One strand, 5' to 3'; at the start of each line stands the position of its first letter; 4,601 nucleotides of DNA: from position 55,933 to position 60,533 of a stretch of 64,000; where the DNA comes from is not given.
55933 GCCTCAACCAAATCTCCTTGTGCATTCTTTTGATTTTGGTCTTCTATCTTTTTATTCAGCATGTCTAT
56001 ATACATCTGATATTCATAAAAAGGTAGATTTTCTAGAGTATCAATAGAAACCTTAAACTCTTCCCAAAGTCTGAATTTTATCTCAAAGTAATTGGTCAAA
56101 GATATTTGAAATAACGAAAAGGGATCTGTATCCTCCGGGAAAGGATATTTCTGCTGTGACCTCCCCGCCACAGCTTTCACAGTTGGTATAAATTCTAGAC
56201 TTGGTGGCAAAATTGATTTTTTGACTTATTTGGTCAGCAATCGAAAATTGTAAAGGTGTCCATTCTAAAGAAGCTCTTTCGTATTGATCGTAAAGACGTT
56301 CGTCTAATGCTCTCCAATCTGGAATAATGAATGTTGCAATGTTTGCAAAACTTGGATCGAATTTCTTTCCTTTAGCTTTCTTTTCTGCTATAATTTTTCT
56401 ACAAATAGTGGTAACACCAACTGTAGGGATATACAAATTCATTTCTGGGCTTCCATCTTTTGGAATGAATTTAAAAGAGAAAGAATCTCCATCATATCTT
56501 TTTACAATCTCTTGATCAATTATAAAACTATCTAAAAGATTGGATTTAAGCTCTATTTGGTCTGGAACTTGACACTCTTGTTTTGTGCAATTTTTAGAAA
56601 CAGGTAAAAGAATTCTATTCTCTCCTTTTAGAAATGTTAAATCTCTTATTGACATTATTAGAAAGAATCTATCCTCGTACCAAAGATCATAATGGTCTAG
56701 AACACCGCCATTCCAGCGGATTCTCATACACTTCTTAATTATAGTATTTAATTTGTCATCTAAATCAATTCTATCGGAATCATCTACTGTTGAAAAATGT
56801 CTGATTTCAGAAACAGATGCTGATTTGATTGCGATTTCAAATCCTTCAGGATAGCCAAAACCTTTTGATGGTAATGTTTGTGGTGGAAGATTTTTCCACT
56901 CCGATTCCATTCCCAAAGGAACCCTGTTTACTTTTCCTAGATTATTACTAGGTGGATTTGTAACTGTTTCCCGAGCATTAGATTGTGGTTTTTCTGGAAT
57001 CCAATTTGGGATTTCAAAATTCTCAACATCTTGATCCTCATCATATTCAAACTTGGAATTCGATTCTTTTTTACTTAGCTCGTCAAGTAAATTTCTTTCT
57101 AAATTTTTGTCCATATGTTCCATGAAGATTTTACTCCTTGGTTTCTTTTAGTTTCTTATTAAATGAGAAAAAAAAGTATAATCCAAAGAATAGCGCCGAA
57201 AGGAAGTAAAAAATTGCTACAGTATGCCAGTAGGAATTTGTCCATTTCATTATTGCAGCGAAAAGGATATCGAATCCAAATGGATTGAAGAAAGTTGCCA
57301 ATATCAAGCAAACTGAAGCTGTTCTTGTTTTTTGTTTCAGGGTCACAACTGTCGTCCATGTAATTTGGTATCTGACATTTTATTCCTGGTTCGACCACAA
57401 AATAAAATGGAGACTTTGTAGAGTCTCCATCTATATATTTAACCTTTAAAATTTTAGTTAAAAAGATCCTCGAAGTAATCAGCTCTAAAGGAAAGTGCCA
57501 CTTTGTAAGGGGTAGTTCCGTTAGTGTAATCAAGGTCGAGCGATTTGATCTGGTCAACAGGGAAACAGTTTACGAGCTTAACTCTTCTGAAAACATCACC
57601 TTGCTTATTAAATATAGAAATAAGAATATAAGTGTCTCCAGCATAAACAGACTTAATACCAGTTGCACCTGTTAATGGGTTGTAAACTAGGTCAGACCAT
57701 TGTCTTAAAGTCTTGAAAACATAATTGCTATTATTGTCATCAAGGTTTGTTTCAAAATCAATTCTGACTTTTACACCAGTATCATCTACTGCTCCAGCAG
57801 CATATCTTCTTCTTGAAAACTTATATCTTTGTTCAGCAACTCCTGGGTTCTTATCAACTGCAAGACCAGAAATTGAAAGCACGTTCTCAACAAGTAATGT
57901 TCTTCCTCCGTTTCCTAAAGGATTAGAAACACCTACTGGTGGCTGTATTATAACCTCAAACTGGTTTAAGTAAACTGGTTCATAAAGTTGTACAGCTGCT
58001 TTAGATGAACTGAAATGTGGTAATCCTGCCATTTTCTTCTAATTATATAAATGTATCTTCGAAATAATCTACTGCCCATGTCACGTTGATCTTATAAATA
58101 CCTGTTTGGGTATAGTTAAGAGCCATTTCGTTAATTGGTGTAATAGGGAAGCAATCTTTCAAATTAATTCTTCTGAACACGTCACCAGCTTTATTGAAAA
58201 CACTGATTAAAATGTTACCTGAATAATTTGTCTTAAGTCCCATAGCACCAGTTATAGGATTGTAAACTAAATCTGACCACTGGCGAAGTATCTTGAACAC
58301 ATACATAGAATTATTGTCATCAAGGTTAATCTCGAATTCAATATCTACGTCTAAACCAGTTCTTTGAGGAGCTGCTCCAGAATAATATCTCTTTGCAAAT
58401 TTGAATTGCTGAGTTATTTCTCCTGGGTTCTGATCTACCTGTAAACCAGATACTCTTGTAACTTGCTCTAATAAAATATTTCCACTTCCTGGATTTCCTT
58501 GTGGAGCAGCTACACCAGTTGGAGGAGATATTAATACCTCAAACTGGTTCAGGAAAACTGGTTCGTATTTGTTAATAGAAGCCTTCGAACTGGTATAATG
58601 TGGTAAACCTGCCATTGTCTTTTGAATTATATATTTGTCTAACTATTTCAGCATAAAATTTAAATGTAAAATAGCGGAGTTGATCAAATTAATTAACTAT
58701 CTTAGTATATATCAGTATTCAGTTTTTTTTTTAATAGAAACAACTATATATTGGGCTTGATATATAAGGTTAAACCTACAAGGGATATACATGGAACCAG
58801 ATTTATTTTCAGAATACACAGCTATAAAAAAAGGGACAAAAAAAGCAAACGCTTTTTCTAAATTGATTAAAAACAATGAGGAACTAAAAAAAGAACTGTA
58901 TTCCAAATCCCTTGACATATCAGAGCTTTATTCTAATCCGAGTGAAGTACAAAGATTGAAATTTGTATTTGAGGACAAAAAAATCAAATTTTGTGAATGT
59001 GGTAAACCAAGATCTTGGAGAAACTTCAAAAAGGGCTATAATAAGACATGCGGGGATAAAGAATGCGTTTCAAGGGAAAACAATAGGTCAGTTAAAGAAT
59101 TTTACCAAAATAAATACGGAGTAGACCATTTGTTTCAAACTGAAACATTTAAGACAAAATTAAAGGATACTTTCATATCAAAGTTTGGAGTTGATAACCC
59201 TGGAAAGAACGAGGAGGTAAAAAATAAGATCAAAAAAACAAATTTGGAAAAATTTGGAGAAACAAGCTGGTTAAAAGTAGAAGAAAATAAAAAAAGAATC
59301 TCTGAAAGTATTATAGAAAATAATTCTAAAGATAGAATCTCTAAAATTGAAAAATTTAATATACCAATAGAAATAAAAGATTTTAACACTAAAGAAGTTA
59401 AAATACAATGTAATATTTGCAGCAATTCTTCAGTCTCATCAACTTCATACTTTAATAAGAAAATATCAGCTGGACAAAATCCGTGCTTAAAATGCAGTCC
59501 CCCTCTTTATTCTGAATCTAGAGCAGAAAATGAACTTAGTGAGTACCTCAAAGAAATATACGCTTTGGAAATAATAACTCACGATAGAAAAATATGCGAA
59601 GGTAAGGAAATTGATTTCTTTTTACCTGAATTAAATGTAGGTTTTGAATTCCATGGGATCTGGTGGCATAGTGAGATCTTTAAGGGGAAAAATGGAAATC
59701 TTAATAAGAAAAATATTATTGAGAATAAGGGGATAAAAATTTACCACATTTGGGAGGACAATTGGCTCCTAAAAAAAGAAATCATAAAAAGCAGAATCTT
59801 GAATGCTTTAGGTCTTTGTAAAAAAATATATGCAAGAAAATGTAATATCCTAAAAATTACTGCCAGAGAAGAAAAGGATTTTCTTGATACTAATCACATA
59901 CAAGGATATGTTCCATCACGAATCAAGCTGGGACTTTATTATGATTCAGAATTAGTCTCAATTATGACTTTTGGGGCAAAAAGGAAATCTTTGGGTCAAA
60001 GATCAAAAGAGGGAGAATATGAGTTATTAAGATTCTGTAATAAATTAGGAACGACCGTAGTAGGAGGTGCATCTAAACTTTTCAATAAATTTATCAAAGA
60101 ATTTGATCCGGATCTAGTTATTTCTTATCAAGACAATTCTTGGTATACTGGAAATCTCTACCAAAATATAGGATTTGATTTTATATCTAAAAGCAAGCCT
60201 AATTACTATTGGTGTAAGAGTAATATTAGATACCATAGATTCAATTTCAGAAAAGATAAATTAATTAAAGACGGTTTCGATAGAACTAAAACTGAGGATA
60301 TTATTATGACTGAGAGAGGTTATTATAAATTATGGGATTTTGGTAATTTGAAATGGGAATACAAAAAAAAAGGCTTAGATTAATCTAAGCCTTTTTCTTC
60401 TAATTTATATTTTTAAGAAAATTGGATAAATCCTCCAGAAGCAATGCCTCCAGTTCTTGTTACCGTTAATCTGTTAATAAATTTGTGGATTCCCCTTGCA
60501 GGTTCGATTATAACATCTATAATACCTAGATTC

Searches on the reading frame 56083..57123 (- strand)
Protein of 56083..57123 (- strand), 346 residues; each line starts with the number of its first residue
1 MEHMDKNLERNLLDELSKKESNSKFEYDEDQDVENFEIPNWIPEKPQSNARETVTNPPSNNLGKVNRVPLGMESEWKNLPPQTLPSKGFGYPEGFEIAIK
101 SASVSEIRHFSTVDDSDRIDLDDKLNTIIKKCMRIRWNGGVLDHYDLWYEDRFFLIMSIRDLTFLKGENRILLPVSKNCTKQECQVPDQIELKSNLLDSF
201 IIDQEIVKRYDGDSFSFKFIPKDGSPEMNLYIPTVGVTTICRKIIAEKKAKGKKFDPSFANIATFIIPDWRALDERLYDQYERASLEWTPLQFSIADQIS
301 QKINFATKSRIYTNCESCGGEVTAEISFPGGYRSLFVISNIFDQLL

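Call 18: search_protein_families(library=phrogs, proteins=[window:56083-57123:-], max_evalue=0.0001)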
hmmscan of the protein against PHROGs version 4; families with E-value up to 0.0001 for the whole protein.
window:56083-57123:- (346 aa): 1 family
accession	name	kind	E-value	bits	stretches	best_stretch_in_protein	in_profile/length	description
phrog_36717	-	unknown function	4.5e-15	56.7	1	84-196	54-170/334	-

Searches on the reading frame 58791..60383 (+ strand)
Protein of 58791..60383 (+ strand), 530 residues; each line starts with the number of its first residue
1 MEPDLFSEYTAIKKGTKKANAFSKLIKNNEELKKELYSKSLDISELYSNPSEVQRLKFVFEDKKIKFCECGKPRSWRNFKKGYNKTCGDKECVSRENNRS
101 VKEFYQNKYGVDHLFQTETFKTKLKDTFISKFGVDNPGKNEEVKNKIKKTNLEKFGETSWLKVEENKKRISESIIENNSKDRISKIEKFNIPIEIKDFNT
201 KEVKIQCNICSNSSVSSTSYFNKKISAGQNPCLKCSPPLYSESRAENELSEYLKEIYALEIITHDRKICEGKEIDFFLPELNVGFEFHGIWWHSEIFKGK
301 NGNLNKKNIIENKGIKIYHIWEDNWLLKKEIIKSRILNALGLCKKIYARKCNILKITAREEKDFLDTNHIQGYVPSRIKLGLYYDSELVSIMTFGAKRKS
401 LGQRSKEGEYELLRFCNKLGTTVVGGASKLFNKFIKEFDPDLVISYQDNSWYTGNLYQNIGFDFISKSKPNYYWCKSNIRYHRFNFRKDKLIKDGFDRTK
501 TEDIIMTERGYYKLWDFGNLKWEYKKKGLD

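Call 18: search_protein_families(library=phrogs, proteins=[window:58791-60383:+], max_evalue=0.0001)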
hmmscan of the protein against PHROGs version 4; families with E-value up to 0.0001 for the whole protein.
window:58791-60383:+ (530 aa): 4 families
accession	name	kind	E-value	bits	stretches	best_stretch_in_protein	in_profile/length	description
phrog_3339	-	DNA, RNA and nucleotide metabolism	1.2e-111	375.4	1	21-526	25-535/536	homing endonuclease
phrog_559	-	DNA, RNA and nucleotide metabolism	1e-89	303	1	10-527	105-602/607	HNH endonuclease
phrog_29804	-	unknown function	9.4e-33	114.9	1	164-519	178-525/534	-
phrog_12131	-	DNA, RNA and nucleotide metabolism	2.7e-06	27.7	1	94-166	102-174/313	homing endonuclease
